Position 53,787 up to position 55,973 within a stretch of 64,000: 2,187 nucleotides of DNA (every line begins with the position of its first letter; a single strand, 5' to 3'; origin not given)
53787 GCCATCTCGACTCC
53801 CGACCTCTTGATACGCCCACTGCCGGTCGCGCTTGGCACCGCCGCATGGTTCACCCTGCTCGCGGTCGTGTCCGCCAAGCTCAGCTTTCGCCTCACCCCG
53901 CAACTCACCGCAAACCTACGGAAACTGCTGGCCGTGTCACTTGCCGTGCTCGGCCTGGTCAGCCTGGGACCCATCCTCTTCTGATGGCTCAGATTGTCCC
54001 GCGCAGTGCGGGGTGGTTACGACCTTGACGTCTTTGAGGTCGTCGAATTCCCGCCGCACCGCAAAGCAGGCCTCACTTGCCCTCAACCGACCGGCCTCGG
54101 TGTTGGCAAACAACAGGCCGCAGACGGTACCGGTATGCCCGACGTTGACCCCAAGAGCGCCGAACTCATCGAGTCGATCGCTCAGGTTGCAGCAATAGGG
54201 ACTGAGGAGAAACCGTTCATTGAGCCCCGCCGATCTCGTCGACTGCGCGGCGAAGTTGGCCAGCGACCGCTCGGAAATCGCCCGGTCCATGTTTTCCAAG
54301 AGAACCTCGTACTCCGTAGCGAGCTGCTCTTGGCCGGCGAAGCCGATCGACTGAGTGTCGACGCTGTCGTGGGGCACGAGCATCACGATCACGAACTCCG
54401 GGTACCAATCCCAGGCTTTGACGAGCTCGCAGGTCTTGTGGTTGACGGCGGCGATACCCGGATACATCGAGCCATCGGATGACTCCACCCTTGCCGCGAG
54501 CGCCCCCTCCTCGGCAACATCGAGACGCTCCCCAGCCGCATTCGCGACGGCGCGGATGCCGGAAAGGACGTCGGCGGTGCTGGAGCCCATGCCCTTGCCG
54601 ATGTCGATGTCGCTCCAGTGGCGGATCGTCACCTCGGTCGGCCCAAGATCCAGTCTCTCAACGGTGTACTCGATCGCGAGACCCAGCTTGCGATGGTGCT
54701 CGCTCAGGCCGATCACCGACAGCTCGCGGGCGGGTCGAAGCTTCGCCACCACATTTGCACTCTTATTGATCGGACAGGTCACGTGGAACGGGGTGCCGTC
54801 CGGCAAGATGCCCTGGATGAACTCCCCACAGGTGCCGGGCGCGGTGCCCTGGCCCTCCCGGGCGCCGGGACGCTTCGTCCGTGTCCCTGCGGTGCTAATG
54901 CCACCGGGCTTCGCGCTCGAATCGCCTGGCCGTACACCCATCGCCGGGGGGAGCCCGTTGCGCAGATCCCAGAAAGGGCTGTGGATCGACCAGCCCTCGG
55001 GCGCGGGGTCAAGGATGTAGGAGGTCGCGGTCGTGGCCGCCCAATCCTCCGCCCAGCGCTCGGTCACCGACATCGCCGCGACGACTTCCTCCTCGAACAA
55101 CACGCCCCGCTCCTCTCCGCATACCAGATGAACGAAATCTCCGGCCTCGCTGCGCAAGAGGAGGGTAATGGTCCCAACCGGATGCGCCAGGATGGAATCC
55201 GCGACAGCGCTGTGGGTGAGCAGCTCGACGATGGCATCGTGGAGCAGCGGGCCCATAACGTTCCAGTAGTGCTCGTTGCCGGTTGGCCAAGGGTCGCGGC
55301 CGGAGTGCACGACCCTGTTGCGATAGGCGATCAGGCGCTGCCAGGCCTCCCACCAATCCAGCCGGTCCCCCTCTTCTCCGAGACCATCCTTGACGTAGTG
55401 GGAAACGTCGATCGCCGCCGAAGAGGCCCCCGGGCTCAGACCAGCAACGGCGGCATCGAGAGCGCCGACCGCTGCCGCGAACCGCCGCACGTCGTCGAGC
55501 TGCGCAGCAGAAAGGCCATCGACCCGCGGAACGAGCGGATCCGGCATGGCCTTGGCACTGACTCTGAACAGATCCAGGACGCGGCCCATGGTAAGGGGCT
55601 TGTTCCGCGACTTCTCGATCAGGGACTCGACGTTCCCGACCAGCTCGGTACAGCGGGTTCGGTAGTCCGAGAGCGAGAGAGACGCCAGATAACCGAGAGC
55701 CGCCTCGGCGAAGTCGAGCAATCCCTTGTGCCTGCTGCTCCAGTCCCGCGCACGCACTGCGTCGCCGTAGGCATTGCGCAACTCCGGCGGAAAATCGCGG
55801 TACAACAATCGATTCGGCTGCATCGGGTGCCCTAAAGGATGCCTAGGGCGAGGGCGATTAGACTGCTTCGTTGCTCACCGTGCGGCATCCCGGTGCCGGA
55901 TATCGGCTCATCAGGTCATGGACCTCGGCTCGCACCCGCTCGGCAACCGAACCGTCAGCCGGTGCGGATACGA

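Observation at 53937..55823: Unusual fusion of an RNxxxH (HEPN-like) domain to a PduX-like GHMP kinase, in a low-GC gene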

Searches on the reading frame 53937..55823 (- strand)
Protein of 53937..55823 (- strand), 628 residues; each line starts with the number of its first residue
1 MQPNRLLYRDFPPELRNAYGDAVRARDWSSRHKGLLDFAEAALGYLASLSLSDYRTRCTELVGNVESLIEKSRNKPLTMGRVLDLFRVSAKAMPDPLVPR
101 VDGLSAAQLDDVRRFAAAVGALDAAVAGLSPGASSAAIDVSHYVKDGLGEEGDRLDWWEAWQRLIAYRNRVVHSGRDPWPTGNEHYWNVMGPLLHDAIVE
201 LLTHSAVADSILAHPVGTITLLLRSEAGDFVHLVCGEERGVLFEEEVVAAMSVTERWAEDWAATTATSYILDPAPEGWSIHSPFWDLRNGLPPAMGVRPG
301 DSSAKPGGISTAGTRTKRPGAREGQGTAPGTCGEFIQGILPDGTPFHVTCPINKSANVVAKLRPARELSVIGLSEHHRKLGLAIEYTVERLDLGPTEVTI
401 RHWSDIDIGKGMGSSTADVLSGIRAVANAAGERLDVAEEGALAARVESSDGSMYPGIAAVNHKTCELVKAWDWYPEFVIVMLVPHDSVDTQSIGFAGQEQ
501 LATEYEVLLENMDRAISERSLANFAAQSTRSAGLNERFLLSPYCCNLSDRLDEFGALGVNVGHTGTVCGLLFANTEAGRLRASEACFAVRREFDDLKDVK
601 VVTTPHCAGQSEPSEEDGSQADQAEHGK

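Call 3: search_protein_families(library=pfam, proteins=[window:53937-55823:-], max_evalue=1)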
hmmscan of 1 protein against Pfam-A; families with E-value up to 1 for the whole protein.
window:53937-55823:- (628 aa): 3 families
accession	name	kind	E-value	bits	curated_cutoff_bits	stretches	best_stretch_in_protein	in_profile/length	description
PF00288.32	GHMP_kinases_N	-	1e-08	35.7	22.3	1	384-448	7-68/87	GHMP kinases N terminal domain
PF08544.19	GHMP_kinases_C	-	0.057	14.3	21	1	515-578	4-72/85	GHMP kinases C terminal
PF22800.1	CFAP410_C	-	0.12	12.6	27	1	103-117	19-33/36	CFAP410 C-terminal domain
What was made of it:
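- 54003..54860 (-): GHMP kinase domain, residues 322-607. Pfam GHMP_kinases_N at E=1e-8 (call 3).
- On GHMP kinase superfamily: PF00288 at E=1e-8, 35.7 bits against a cut-off of 22.3 (call 3). Pfam GHMP_kinases_C alone is sub-threshold at E=0.057 (call 3).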

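Call 4: search_protein_families(library=ncbifam, proteins=[window:53937-55823:-], max_evalue=1)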
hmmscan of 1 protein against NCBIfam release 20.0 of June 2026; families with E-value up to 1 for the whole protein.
window:53937-55823:- (628 aa): 6 families
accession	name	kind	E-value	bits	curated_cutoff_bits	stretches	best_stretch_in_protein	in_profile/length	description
TIGR00191.1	thrB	equivalog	1e-05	24.5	168.25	1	383-491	66-179/304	homoserine kinase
TIGR00549.1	mevalon_kin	equivalog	0.00081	19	163.05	1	395-448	78-131/276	mevalonate kinase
NF003036.0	PRK03926.1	equivalog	0.002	17.2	403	1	375-448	55-126/302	mevalonate kinase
NF001816.0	PRK00555.1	equivalog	0.0031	16.5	509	1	403-448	97-142/363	galactokinase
TIGR01920.1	Shik_kin_archae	equivalog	0.0047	16.3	126.85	1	379-449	52-121/266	shikimate kinase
NF040725.1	panto_kin_Meth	equivalog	0.13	11.2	380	1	381-449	72-137/286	pantoate kinase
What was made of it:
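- Closest known: PduX, L-threonine kinase of Salmonella enterica. Different: No NCBIfam model matched above its cut-off; the best, thrB, scored far below (call 4).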

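Call 5: search_protein_families(library=padloc, proteins=[window:53937-55823:-], max_evalue=1)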
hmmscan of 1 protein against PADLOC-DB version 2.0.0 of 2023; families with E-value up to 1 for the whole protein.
window:53937-55823:- (628 aa): 1 family
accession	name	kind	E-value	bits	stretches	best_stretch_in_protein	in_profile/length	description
PDLC04406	PDC-M09A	-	0.0028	15.1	1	48-134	76-160/330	-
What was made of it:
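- On Known anti-phage defence systems (PADLOC-DB v2): Only a weak hit to candidate PDC-M09A, E=0.0028 over residues 48-134 (call 5).
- Checked: Pfam GHMP_kinases_N matches at E=1e-8, and residues 1-300 match no Pfam, NCBIfam or PADLOC family (calls 3-5).
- There is no meaningful PADLOC hit for the protein itself; the best is a candidate model at E=0.0028 (call 5).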

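Call 6: find_homologous_proteins(query=window:53937-55823:-, max_evalue=0.001)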
Query window:53937-55823:- (628 aa): 124 proteins with E <= 0.001 among 8000 candidates; the best 120 are listed.
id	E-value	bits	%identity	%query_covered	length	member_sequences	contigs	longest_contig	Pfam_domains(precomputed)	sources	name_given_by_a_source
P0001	0.0e+0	1439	100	100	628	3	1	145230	PF00288.33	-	-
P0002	0.0e+0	1122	81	97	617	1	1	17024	PF00288.33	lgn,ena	-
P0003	0.0e+0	1019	72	100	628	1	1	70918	PF00288.33,PF08544.19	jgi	jgi:L-threonine kinase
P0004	0.0e+0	1019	75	97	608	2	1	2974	PF00288.33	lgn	-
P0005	0.0e+0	1011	75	97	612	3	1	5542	PF00288.33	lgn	-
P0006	4.6e-287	972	68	99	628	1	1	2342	PF00288.33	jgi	jgi:L-threonine kinase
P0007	2.3e-284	963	69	97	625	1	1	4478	PF00288.33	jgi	jgi:L-threonine kinase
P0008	7.7e-284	961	71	97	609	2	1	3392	PF00288.33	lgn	-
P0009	4.4e-283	958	67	100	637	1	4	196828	PF00288.33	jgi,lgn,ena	-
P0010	6.9e-283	958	69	100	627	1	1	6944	PF00288.33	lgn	-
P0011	2.0e-276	937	69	96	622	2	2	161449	PF00288.33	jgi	jgi:L-threonine kinase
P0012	3.1e-276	936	67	99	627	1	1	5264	PF00288.33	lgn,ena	-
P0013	1.2e-272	924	68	97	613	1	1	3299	PF00288.33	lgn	-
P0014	4.8e-272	922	66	99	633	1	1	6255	PF00288.33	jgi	jgi:L-threonine kinase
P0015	4.6e-270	915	67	96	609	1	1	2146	PF00288.33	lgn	-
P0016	2.3e-266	903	67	97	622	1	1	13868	PF00288.33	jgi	jgi:L-threonine kinase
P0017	8.4e-265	898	66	97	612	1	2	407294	PF00288.33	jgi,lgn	jgi:L-threonine kinase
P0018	5.8e-264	895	66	96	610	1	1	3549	PF00288.33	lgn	-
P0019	1.0e-262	891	65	97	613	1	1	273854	PF00288.33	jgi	jgi:L-threonine kinase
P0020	1.0e-260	885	65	97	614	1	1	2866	PF00288.33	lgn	-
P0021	4.8e-260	882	64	100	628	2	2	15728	PF00288.33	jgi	jgi:L-threonine kinase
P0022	8.9e-260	882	65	97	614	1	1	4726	PF00288.33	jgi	jgi:L-threonine kinase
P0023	8.2e-259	878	64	98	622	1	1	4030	PF00288.33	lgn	-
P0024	3.5e-258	876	64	97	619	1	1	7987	PF00288.33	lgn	-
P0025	2.4e-253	860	63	97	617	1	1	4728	PF00288.33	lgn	-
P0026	1.5e-248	844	63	99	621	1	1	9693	PF00288.33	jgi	jgi:L-threonine kinase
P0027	1.3e-244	831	61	97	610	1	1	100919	PF00288.33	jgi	jgi:L-threonine kinase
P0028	1.7e-244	831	62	97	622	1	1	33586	PF00288.33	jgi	jgi:L-threonine kinase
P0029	1.3e-243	828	60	97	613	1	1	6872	PF00288.33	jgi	jgi:L-threonine kinase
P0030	4.4e-241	820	62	97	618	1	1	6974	PF00288.33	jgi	jgi:L-threonine kinase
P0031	7.9e-241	819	62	94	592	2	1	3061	PF00288.33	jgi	-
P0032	3.2e-237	807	60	98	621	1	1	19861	PF00288.33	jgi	jgi:L-threonine kinase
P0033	1.7e-236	805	61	97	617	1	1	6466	PF00288.33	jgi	jgi:L-threonine kinase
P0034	2.6e-236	804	58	97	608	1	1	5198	PF00288.33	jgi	jgi:L-threonine kinase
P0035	3.3e-236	804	59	97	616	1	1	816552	PF00288.33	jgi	jgi:L-threonine kinase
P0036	8.2e-236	802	58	99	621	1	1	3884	PF00288.33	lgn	-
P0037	5.6e-234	796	60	98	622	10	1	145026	PF00288.33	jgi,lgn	jgi:L-threonine kinase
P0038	1.7e-233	795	60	97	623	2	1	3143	PF00288.33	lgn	-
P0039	4.3e-233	793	60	97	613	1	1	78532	PF00288.33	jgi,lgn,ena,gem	-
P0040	4.6e-233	793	60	97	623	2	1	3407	PF00288.33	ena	-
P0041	6.5e-233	793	60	96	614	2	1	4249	PF00288.33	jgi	jgi:L-threonine kinase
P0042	6.6e-233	793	60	97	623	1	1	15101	PF00288.33,PF08544.19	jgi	jgi:L-threonine kinase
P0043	7.7e-233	793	60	97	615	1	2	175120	PF00288.33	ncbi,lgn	-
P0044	8.2e-233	792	59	97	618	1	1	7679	PF00288.33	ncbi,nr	ncbi:MAG TPA: hypothetical protein VFS48_08735 [Solirubrobacterales bacterium]|nr:hypothetical prote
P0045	2.1e-232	791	60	97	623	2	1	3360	PF00288.33,PF08544.19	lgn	-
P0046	3.4e-231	787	60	98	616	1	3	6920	PF00288.33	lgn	-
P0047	7.0e-230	783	60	97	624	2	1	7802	PF00288.33,PF08544.19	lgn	-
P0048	4.5e-229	780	60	97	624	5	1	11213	PF00288.33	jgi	jgi:L-threonine kinase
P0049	1.5e-228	778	59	97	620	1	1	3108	PF00288.33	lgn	-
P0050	2.8e-228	777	59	97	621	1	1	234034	PF00288.33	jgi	jgi:L-threonine kinase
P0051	3.7e-228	777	58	97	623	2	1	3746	PF00288.33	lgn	-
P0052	7.7e-226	769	61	93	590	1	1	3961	PF00288.33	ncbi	-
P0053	7.7e-225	766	56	97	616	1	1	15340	PF00288.33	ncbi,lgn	-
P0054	3.2e-223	761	55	97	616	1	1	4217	PF00288.33,PF08544.19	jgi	jgi:L-threonine kinase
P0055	8.2e-222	756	61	91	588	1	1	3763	PF00288.33,PF08544.19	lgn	-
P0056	4.9e-221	754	57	96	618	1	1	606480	PF00288.33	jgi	jgi:L-threonine kinase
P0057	5.8e-221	753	59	93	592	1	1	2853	PF00288.33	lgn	-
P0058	1.2e-219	749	55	97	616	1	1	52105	PF00288.33,PF08544.19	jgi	jgi:L-threonine kinase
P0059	7.2e-219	746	61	90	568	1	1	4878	PF00288.33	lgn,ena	-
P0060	3.4e-218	744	59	92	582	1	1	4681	PF00288.33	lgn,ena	-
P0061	9.0e-218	743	60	91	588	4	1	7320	PF00288.33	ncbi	-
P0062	6.9e-217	740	59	91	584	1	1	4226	PF00288.33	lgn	-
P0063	1.1e-216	739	65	82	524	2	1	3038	PF00288.33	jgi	jgi:L-threonine kinase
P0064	1.0e-207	710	53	97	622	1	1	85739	PF00288.33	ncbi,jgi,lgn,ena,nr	ncbi:MAG TPA: hypothetical protein VMT37_13785 [Solirubrobacterales bacterium]|nr:hypothetical prote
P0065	1.5e-206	706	53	97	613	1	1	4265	PF00288.33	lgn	-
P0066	3.9e-201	688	53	96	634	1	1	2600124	PF00288.33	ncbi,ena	-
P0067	1.6e-200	686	53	96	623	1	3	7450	PF00288.33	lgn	-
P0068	1.1e-195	670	51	97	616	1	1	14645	PF00288.33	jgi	jgi:L-threonine kinase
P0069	2.0e-195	669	51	97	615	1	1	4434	PF00288.33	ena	-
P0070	9.2e-191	654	49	99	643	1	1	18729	PF00288.33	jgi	jgi:L-threonine kinase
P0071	1.2e-185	637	52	96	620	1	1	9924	PF00288.33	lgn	-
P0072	1.0e-184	634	50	97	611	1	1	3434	PF00288.33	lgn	-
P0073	2.3e-184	632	50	97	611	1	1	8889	PF00288.33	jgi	jgi:L-threonine kinase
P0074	1.4e-182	626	51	96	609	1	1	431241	PF00288.33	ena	-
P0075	5.0e-182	625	51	97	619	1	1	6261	PF00288.33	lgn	-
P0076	3.7e-179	615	50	96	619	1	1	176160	PF00288.33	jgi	jgi:L-threonine kinase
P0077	1.7e-178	613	50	97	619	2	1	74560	PF00288.33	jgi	jgi:L-threonine kinase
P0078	2.1e-178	613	49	97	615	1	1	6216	PF00288.33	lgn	-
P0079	7.2e-178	611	49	96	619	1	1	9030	PF00288.33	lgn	-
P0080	6.5e-175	601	48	98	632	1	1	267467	PF00288.33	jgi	jgi:L-threonine kinase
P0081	7.5e-164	565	47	97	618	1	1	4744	PF00288.33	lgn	-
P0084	1.4e-153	531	57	72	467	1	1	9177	PF00288.33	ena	-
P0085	1.0e-137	478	42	96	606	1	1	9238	PF00288.33,PF08544.19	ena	-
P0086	1.7e-137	478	55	67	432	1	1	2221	PF00288.33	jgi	jgi:L-threonine kinase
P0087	1.1e-136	475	41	97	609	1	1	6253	PF00288.33,PF08544.19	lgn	-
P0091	2.1e-116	408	39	96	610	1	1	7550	PF00288.33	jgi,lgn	jgi:L-threonine kinase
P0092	2.5e-113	398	38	96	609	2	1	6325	PF00288.33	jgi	jgi:L-threonine kinase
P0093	3.1e-113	397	38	96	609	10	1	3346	PF00288.33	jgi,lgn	jgi:L-threonine kinase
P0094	5.9e-113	397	39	91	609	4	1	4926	PF00288.33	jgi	-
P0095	1.0e-112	396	37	96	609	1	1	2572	PF00288.33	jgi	jgi:L-threonine kinase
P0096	6.2e-112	393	37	96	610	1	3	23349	PF00288.33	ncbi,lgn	ncbi:MAG: hypothetical protein ACRDQ4_23480 [Pseudonocardiaceae bacterium]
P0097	1.1e-111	392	36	96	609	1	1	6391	PF00288.33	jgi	jgi:L-threonine kinase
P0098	1.7e-111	392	38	91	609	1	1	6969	PF00288.33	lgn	-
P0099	6.8e-111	390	36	91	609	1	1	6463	PF00288.33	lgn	-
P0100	1.3e-110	389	37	96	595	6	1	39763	PF00288.33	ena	-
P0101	3.4e-110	387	38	90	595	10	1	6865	PF00288.33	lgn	-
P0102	3.9e-110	387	36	96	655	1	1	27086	PF00288.33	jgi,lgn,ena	-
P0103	7.4e-110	386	35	96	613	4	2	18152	PF00288.33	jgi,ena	jgi:L-threonine kinase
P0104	2.3e-109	385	38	91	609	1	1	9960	PF00288.33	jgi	jgi:L-threonine kinase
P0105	2.8e-109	384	38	91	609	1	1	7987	PF00288.33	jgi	jgi:L-threonine kinase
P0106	5.4e-109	383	37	96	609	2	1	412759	PF00288.33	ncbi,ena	-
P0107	6.2e-109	383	38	91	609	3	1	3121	PF00288.33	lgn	-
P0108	2.9e-108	381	38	90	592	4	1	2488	PF00288.33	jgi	jgi:L-threonine kinase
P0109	1.2e-107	379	38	91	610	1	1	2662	PF00288.33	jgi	jgi:L-threonine kinase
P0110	1.4e-107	379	37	91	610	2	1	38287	PF00288.33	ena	-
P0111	3.9e-107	377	36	96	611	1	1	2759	PF00288.33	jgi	jgi:L-threonine kinase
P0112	8.5e-107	376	37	91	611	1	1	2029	PF00288.33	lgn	-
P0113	3.6e-104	368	36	96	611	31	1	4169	PF00288.33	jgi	jgi:L-threonine kinase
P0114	7.5e-100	353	36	90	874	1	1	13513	PF00288.33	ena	-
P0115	1.4e-99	352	37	85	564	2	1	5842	PF00288.33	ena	-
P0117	3.0e-90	322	36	84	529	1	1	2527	PF00288.33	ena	-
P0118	7.3e-88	314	37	79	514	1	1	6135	PF00288.33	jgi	jgi:hypothetical protein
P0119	7.4e-88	314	34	96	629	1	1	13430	PF00288.33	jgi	jgi:L-threonine kinase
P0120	3.7e-84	301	33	96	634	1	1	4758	PF00288.33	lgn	-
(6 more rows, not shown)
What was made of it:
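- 53937..55823 (-): Whole ORF, 628 aa: N-module + linker + GHMP kinase. More than 120 full-length homologues at 33-81% identity (call 6).
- On PduX-type L-threonine kinase: JGI name (call 6).
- JGI names the homologues L-threonine kinase (call 6).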

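Call 7: search_solved_structures(query=window:53937-55823:-, max_evalue=1, show_alignments=2)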
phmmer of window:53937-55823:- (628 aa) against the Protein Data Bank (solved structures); distinct sequences matched with E-value up to 1: 2.
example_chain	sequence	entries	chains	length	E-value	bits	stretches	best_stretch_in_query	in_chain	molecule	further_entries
4p52_A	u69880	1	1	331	0.082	14.4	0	400-441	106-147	Homoserine kinase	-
3hul_A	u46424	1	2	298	0.19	13.2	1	402-458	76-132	Homoserine kinase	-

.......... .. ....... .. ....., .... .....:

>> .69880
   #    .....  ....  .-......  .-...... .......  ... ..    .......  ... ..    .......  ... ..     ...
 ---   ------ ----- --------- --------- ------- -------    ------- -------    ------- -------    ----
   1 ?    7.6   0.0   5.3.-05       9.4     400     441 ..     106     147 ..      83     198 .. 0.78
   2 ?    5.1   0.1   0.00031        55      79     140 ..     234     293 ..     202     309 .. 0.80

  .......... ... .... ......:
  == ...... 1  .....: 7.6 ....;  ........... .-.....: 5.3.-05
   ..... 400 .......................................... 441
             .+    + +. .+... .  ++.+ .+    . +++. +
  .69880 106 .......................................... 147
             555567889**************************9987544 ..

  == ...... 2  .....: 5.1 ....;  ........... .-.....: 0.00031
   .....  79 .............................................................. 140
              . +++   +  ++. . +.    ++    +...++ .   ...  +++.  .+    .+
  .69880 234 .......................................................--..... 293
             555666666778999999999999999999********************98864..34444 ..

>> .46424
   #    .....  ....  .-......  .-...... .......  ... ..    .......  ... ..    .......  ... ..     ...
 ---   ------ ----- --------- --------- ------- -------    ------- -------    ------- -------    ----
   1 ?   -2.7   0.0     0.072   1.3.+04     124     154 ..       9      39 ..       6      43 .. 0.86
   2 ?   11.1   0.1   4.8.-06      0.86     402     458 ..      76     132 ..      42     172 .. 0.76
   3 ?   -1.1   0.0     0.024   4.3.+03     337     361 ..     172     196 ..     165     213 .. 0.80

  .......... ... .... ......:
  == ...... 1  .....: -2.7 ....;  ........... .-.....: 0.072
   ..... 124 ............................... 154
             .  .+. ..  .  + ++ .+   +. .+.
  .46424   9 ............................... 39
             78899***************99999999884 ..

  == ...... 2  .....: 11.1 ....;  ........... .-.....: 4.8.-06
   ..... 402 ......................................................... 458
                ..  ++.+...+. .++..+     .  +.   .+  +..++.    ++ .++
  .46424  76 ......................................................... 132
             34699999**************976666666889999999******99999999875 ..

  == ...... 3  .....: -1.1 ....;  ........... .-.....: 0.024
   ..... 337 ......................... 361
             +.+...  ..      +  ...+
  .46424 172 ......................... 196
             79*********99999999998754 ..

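Call 12: find_related_loci(query=A1, collection=genome_contigs, flank=10000)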
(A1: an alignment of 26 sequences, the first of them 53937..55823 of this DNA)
Query A1 (628 aa) in genome_contigs; peptide patterns used: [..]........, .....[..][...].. (x = any residue, [..] = any of these).
385 stretches matched a pattern; 352 encode a relative of the query (tblastn E <= 1e-3); the best 80 are kept; 80 distinct loci.
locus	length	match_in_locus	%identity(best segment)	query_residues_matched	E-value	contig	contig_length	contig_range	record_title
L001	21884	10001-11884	63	1-628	0e+0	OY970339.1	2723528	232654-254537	MAG: uncultured Solirubrobacterales bacterium isolate MFD09212.bin.1.165 genome assembly, chromosome: 1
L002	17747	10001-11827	60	1-607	0e+0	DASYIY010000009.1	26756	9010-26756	MAG TPA_asm: Solirubrobacterales bacterium isolate SMAG_U4281 k141_366523, whole genome shotgun sequence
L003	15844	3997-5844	55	1-607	0e+0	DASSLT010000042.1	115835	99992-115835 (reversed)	MAG TPA_asm: Solirubrobacterales bacterium isolate SMAG_U1178 k141_900464, whole genome shotgun sequence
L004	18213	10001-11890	52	2-626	0e+0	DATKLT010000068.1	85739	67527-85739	MAG TPA_asm: Solirubrobacterales bacterium isolate SMAG_U14692 k141_4657282, whole genome shotgun sequence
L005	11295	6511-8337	60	1-607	0e+0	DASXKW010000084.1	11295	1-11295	MAG TPA_asm: Solirubrobacterales bacterium isolate SMAG_U5286 k141_1748031, whole genome shotgun sequence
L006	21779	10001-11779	37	2-605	2e-108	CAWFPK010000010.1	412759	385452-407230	MAG: uncultured Actinomycetota bacterium isolate MFD01689.bin.2.72 genome assembly, contig: contig_39484, whole genome s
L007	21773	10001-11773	36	4-605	7e-99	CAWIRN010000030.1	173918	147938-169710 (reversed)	MAG: uncultured Solirubrobacterales bacterium isolate MFD06714.bin.2.78 genome assembly, contig: contig_7791, whole geno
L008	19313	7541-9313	37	4-605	6e-111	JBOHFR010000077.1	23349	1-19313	MAG: Pseudonocardiaceae bacterium isolate SE1498_metabat2.bin.2 NODE_77_length_23349_cov_23.685040, whole genome shotgun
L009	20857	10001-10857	55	323-607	6e-83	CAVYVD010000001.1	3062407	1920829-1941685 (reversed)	MAG: uncultured Solirubrobacterales bacterium isolate MFD03346.bin.2.1 genome assembly, contig: contig_17009, whole geno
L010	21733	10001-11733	51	1-612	4e-125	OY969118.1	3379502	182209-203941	MAG: uncultured Solirubrobacterales bacterium isolate MFD10113.bin.2.33 genome assembly, chromosome: 1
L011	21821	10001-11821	53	3-607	0e+0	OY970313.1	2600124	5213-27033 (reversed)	MAG: uncultured Solirubrobacterales bacterium isolate MFD02840.bin.c.2 genome assembly, chromosome: 1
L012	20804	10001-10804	46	311-578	6e-64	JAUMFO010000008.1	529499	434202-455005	MAG: Solirubrobacteraceae bacterium isolate G_SOLI1 NODE_1_length_529499_cov_17.024880, whole genome shotgun sequence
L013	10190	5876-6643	48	317-572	3e-63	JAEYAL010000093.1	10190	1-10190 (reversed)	MAG: Actinomycetes bacterium isolate OH_HDB_274 k127_1471505, whole genome shotgun sequence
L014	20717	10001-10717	45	334-572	1e-60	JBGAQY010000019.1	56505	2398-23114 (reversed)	MAG: Acidimicrobiales bacterium isolate MAG_AAO_H10.38 AAOH10-38_opera_contig_2392, whole genome shotgun sequence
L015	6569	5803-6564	48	319-572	8e-60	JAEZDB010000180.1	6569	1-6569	MAG: Actinomycetes bacterium isolate OH_CBrB_273 k127_551771, whole genome shotgun sequence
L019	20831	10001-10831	43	309-585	2e-51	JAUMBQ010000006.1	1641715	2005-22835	MAG: Solirubrobacteraceae bacterium isolate P_SOLI NODE_1_length_1641715_cov_3.718265, whole genome shotgun sequence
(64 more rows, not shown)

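Call 13: find_encoding_contigs(protein=P0001, flank=10000, max_places=2)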
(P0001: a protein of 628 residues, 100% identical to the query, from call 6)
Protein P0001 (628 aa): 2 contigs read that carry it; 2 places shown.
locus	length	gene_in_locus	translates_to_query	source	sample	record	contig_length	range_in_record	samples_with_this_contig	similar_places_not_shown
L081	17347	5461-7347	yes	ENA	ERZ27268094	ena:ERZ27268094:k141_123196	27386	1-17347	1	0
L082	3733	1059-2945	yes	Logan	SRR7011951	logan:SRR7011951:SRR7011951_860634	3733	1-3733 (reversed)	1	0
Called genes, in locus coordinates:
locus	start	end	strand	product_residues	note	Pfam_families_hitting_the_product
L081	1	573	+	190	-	?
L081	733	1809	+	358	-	PF03462:PCRF, PF00472:RF-1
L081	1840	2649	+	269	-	PF17827:PrmC_N, PF05175:MTS, PF06325:PrmA, PF13649:Methyltransf_25, PF13847:Methyltransf_31, PF08241:Methyltransf_11 (faint), PF08242:Methyltransf_12 (weak)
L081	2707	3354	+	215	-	PF01300:Sua5_yciO_yrdC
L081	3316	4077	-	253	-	PF01186:Lysyl_oxidase (weak)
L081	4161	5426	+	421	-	PF00464:SHMT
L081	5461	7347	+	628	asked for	PF00288:GHMP_kinases_N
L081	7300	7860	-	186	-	PF01810:LysE (weak)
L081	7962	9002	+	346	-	PF04007:DUF354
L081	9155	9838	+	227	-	PF02397:Bac_transf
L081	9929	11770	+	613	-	PF13522:GATase_6, PF13537:GATase_7, PF00733:Asn_synthase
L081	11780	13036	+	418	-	PF00953:Glycos_transf_4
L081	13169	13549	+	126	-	-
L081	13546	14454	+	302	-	PF00119:ATP-synt_A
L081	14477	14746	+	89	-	PF00137:ATP-synt_C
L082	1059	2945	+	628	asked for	PF00288:GHMP_kinases_N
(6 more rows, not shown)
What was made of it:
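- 53424..53984 (+): LysE-type membrane protein, convergent, with a 48-nt 3' overlap. Pfam LysE, weak (call 13).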
